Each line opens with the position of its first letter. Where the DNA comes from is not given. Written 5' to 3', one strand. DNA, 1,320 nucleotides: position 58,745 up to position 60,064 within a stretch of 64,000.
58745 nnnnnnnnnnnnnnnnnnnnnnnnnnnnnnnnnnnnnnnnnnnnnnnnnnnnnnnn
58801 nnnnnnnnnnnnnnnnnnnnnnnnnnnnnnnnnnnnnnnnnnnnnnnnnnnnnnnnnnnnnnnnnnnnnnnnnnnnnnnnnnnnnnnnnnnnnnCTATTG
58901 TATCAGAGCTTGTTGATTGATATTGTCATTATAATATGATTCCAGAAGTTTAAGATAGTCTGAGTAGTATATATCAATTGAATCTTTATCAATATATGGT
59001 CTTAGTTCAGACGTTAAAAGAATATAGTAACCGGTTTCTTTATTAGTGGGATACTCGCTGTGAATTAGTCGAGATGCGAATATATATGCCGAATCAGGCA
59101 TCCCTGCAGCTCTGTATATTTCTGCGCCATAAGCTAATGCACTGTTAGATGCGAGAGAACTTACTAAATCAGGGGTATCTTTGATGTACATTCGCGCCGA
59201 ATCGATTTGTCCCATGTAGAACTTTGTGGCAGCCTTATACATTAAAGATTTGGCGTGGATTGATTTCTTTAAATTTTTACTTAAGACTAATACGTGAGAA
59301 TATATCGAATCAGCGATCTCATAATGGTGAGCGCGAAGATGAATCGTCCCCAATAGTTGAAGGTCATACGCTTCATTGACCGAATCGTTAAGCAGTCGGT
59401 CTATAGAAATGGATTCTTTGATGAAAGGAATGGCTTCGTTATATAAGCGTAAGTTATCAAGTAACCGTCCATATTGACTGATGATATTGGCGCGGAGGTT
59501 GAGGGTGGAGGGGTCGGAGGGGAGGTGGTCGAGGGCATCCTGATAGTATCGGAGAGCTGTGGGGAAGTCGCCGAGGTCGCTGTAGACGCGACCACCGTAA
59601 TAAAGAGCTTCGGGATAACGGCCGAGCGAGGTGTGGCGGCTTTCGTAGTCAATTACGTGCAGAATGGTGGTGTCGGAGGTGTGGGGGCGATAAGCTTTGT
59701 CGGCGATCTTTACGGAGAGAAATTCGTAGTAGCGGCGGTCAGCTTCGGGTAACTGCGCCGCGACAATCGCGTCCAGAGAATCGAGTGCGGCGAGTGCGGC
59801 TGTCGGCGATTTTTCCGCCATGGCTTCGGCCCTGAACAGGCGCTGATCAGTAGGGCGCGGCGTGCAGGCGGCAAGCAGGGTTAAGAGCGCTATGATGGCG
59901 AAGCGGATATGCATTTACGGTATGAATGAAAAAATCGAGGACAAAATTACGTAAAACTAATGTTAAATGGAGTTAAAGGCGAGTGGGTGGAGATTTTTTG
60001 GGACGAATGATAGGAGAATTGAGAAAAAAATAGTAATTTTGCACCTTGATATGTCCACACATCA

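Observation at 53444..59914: Candidate undescribed sensing/effector module: TPR-TM-HTH regulator, operator, small secreted protein, Gly-zipper lipoprotein, two beta-barrels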

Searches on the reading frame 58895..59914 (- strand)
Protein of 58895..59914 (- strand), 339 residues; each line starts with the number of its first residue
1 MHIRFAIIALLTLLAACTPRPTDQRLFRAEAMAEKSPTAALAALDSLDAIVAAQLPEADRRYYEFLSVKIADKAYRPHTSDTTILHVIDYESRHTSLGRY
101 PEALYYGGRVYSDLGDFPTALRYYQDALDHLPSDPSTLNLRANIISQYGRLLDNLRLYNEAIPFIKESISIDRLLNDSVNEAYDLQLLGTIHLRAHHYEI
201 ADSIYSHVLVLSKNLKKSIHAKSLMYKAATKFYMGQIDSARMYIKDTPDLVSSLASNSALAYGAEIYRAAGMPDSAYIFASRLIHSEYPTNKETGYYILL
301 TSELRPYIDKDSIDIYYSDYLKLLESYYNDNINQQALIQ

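Call 5: search_protein_families(library=pfam, proteins=[window:58895-59914:-], max_evalue=1)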
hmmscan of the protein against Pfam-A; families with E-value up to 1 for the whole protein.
window:58895-59914:- (339 aa): 15 families
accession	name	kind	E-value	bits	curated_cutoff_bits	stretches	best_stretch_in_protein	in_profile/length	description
PF13424.12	TPR_12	-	1.5e-09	38.4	30.1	2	142-209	3-72/77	Tetratricopeptide repeat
PF07719.23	TPR_2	-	7.9e-08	32.3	27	1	101-133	1-33/34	Tetratricopeptide repeat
PF00515.34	TPR_1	-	2.2e-07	30.8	27.8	1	102-134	2-34/34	Tetratricopeptide repeat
PF13428.12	TPR_14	-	8.8e-07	29.5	23.5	1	101-143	1-43/44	Tetratricopeptide repeat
PF13176.12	TPR_7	-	1.6e-06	28.2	27.9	1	108-134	6-34/36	Tetratricopeptide repeat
PF13181.12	TPR_8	-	7.9e-05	23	25.7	1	147-173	6-32/34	Tetratricopeptide repeat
PF13374.12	TPR_10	-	8.3e-05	22.9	27.5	1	108-129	9-30/42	Tetratricopeptide repeat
PF12895.13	ANAPC3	-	0.00065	20.4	27.2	1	171-246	12-81/82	Anaphase-promoting complex, cyclosome, subunit 3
PF13414.12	TPR_11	-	0.0011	19.1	26.8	1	108-144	1-37/42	TPR repeat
PF13431.12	TPR_17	-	0.0014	19.1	24.4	0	123-151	1-29/34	Tetratricopeptide repeat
PF13174.12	TPR_6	-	0.0068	17.4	26.3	1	102-129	1-28/33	Tetratricopeptide repeat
PF13432.12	TPR_16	-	0.0071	17.2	32.7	1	108-162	4-58/65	Tetratricopeptide repeat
PF24885.1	TPR_NPHP3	-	0.09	12.6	100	0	141-215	98-174/239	Nephrocystin-3 TPR domain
PF13371.12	TPR_9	-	0.14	12.6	35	1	108-141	36-69/73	Tetratricopeptide repeat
PF14559.12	TPR_19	-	0.16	12.7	25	0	114-150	4-40/68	Tetratricopeptide repeat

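Call 6: search_protein_families(library=ncbifam, proteins=[window:58895-59914:-], max_evalue=1)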
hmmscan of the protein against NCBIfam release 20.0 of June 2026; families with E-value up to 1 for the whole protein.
window:58895-59914:- (339 aa): 9 families
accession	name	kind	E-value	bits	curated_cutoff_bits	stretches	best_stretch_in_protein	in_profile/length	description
NF053779.1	BT3442_fam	equivalog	6.4e-07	28.5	940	1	6-215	7-209/563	BT3442 family protein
NF041522.1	TPR_sll0314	equivalog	0.00052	19.3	225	1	111-182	190-261/275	Sll0314/Alr1548 family TPR repeat-containing protein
TIGR02917.1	PEP_TPR_lipo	equivalog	0.00098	17.1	312.2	1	100-151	294-345/899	XrtA/PEP-CTERM system TPR-repeat protein PrsT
NF002725.1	PRK02603.1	equivalog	0.0011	19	143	1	104-150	75-121/173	photosystem I assembly protein Ycf3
TIGR02521.1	type_IV_pilW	equivalog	0.0032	17.1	154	1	108-283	72-229/234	type IV pilus biogenesis/stability protein PilW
NF041717.1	HaaA_phane_TPR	equivalog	0.042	11.9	1125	1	114-222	605-713/882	cyclophane-containing RiPP biosynthesis TPR protein HaaT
NF053720.1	NsdA_fam_reg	subfamily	0.047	13.2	75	0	108-134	336-362/432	NsdA family TPR-like regulatory protein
TIGR02795.1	tol_pal_ybgF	equivalog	0.058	14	90.1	1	94-135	32-73/119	tol-pal system protein YbgF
NF042912.1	Amuc_1098_fam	equivalog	0.078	11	750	1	104-151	44-91/805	Amuc_1098 family type IV pilus outer membrane protein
